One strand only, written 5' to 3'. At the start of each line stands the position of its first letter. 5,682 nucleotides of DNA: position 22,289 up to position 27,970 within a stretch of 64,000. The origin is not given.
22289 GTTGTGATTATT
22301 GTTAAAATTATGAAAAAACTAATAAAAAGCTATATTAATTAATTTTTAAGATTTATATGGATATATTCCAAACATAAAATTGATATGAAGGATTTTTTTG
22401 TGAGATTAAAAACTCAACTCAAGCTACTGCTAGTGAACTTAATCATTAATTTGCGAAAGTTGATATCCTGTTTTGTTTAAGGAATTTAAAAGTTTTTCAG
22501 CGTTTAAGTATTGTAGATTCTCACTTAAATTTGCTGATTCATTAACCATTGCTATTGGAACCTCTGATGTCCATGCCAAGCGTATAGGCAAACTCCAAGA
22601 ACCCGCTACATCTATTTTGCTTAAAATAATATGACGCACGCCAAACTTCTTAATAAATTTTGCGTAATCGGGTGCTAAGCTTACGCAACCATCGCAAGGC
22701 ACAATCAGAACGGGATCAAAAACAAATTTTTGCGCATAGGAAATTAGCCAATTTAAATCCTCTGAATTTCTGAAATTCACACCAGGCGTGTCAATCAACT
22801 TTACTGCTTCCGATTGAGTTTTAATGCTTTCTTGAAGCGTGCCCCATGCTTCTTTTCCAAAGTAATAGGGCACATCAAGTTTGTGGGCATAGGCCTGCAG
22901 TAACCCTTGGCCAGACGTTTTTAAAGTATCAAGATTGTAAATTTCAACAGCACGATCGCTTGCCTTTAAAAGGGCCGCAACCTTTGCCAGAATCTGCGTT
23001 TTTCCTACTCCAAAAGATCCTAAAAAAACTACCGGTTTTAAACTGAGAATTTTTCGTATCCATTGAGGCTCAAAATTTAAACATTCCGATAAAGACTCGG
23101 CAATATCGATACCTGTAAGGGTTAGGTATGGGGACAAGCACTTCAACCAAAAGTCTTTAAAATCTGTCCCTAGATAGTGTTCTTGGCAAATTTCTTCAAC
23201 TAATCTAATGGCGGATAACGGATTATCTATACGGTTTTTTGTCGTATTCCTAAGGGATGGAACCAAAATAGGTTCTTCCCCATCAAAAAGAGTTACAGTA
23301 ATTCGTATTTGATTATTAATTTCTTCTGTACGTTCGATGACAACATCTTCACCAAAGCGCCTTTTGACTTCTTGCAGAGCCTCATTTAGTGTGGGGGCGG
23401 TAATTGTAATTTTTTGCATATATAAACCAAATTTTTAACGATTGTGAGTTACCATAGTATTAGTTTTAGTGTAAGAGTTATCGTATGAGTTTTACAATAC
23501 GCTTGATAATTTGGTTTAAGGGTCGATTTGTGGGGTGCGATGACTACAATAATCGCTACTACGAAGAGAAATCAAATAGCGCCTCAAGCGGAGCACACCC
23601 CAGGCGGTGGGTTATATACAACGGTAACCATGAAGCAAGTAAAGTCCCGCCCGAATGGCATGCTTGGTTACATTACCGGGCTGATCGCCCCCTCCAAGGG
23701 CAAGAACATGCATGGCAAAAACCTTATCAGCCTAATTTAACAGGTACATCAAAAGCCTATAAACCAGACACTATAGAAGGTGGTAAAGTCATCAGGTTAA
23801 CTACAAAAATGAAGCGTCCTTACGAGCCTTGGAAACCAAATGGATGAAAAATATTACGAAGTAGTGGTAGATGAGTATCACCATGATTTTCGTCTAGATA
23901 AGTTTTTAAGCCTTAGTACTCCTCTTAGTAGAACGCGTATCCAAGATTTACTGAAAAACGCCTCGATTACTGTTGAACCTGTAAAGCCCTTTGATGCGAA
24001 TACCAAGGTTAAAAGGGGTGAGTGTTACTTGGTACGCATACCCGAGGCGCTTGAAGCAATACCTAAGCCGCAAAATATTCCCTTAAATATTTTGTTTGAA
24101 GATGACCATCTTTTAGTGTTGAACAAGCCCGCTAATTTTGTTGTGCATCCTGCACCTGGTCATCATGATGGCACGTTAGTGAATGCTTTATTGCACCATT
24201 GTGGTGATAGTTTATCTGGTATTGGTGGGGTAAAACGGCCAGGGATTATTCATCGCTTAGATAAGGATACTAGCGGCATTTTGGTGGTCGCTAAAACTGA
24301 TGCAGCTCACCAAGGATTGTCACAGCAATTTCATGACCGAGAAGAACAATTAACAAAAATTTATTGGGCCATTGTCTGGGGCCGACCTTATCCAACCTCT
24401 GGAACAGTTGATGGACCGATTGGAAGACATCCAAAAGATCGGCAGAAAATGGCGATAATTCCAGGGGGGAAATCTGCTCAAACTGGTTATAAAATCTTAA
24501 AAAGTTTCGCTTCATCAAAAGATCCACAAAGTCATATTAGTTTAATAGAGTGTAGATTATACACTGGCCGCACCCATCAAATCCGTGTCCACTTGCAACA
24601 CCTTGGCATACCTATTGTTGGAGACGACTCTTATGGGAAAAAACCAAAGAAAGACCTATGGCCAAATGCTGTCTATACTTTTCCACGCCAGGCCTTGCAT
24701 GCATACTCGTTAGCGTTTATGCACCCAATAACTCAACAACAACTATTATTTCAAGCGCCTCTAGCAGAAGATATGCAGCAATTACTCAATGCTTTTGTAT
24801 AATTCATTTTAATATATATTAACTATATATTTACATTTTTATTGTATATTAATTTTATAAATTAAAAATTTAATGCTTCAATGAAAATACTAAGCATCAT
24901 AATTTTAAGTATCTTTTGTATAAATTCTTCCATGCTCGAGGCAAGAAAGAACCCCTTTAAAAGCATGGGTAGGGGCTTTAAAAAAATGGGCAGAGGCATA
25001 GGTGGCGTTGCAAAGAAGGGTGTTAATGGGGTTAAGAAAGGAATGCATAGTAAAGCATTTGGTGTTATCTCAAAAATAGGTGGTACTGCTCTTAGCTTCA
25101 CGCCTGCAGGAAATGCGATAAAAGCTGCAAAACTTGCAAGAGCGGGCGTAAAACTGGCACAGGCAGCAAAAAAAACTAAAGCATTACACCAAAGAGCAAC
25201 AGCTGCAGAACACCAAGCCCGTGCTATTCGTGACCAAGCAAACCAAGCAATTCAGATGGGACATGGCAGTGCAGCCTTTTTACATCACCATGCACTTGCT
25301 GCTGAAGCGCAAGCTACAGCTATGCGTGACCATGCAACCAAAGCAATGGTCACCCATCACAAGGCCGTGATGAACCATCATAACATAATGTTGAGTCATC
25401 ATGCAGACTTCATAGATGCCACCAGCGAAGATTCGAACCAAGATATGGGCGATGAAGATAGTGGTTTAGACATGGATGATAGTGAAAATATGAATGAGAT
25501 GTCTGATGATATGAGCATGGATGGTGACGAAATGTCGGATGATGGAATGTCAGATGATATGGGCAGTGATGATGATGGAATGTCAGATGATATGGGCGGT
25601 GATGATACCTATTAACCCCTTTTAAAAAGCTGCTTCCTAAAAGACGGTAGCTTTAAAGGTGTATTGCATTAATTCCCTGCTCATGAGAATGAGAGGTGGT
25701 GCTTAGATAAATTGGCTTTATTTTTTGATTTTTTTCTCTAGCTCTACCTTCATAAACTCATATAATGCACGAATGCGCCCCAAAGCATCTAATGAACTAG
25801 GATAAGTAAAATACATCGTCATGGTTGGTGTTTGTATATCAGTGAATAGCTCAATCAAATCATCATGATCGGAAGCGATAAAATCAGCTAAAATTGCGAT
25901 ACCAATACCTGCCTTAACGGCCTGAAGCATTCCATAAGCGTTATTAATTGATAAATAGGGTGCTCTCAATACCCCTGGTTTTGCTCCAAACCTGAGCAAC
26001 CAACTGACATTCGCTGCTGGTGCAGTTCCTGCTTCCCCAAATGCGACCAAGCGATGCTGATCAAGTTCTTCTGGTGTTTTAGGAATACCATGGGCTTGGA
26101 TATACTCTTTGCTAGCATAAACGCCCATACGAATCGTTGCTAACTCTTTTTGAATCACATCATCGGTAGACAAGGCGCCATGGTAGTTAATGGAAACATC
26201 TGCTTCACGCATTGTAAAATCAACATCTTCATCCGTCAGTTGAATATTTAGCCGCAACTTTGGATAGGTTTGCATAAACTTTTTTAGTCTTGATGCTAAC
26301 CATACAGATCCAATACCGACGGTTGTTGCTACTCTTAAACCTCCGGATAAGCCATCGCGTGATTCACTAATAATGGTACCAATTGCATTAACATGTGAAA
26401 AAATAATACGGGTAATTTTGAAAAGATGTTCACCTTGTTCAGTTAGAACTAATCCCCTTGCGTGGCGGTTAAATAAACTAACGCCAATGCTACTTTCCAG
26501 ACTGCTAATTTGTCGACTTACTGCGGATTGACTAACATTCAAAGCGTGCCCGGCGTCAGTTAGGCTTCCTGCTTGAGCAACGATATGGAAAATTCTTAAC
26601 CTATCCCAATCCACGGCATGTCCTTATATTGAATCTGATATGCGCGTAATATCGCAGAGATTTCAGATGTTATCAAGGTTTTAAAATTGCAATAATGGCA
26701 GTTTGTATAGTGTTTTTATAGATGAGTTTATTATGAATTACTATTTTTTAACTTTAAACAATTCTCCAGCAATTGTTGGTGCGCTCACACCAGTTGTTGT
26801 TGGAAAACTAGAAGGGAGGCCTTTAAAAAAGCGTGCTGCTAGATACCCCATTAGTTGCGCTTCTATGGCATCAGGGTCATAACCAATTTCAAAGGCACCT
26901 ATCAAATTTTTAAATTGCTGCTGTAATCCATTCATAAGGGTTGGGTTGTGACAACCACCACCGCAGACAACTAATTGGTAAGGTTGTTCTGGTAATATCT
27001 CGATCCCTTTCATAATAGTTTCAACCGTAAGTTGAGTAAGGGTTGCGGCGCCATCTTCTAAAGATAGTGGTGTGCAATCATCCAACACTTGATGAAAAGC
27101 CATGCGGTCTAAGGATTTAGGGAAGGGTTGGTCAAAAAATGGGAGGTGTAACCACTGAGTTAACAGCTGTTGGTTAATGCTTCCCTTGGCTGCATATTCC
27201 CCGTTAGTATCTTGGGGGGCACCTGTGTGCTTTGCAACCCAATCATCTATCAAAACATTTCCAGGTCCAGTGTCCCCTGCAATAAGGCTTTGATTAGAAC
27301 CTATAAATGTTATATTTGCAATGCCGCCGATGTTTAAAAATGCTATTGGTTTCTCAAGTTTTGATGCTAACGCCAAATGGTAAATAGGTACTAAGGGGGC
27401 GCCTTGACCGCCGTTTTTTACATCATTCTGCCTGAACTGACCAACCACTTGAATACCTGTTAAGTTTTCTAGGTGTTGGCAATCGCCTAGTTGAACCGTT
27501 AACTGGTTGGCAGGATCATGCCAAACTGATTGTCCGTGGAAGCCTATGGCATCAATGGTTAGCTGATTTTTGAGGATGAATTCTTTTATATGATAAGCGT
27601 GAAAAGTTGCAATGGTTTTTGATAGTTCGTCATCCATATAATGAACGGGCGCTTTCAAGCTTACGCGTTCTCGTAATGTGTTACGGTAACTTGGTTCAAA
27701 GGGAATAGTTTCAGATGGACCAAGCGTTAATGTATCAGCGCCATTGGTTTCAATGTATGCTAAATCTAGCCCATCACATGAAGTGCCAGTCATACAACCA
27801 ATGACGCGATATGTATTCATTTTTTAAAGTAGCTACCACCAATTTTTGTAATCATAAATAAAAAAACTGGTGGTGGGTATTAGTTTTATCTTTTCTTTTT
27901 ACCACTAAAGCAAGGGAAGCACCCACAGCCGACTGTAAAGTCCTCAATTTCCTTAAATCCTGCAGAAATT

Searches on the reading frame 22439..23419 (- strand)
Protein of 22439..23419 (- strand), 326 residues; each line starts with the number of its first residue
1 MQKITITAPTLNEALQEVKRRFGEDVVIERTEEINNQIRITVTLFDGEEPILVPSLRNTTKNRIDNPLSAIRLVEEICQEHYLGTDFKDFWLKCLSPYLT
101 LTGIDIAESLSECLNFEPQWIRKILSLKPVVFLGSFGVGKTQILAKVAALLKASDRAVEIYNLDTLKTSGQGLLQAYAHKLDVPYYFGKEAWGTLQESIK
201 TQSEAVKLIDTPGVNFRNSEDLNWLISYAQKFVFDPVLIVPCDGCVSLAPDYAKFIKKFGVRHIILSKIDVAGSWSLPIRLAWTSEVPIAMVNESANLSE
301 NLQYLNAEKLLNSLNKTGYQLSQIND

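Call 29: search_protein_families(library=pfam, proteins=[window:22439-23419:-], max_evalue=0.001)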
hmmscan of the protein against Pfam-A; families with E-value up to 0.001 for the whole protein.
window:22439-23419:- (326 aa): 2 families
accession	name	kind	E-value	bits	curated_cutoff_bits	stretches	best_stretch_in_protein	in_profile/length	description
PF00448.28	SRP54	-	3.5e-13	50.1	22.7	1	130-314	4-194/196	SRP54-type protein, GTPase domain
PF03029.23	ATP_bind_1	-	0.00017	21.9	27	0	133-165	2-34/240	Conserved hypothetical ATP binding protein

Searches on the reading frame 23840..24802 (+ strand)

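Call 29: search_protein_families(library=pfam, proteins=[window:23840-24802:+], max_evalue=0.001)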
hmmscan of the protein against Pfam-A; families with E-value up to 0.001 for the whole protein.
window:23840-24802:+ (320 aa): 1 family
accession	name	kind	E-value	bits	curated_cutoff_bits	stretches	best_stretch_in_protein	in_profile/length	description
PF00849.27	PseudoU_synth_2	-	2.7e-34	119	26.8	1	90-254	1-152/152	RNA pseudouridylate synthase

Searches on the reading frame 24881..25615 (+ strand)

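Call 29: search_protein_families(library=pfam, proteins=[window:24881-25615:+], max_evalue=0.001)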
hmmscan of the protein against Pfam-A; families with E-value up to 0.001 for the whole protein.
window:24881-25615:+ (244 aa): 0 families

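Call 47: search_protein_families(library=ncbifam, proteins=[window:24881-25612:+], max_evalue=1)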
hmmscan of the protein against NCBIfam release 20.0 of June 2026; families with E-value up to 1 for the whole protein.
window:24881-25612:+ (244 aa): 3 families
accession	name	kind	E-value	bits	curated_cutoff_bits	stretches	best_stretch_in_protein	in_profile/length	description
NF004560.0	PRK05901.1-1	equivalog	0.00098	18.3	711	1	79-238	22-181/516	RNA polymerase sigma factor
NF004561.0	PRK05901.1-3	equivalog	0.013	14.7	582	1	82-222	55-196/537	RNA polymerase sigma factor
NF052588.1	RnaseEMycob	equivalog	0.98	7.1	1400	0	84-234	760-907/945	ribonuclease E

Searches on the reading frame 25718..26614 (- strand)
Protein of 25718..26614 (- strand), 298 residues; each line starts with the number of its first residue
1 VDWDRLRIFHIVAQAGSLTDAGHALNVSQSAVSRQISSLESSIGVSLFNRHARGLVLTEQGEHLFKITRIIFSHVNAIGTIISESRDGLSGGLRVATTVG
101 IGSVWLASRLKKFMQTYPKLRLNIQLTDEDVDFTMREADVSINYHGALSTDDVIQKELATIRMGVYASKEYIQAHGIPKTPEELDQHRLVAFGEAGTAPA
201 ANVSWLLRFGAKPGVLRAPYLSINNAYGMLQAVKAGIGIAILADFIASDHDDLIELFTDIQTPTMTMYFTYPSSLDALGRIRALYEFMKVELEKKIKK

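Call 29: search_protein_families(library=pfam, proteins=[window:25718-26614:-], max_evalue=0.001)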
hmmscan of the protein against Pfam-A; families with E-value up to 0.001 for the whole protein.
window:25718-26614:- (298 aa): 2 families
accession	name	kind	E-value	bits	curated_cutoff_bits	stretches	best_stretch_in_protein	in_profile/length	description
PF03466.25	LysR_substrate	-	3.9e-27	95.4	28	1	87-289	2-205/209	LysR substrate binding domain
PF00126.33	HTH_1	-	1.3e-21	76.7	26.6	1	3-62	1-60/60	Bacterial regulatory helix-turn-helix protein, lysR family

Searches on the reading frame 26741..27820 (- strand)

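Call 29: search_protein_families(library=pfam, proteins=[window:26741-27820:-], max_evalue=0.001)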
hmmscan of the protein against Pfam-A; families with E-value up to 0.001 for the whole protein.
window:26741-27820:- (359 aa): 1 family
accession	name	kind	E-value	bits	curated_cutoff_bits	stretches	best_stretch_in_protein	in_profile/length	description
PF03702.20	AnmK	-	2.3e-85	287.3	24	1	5-355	2-365/367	Anhydro-N-acetylmuramic acid kinase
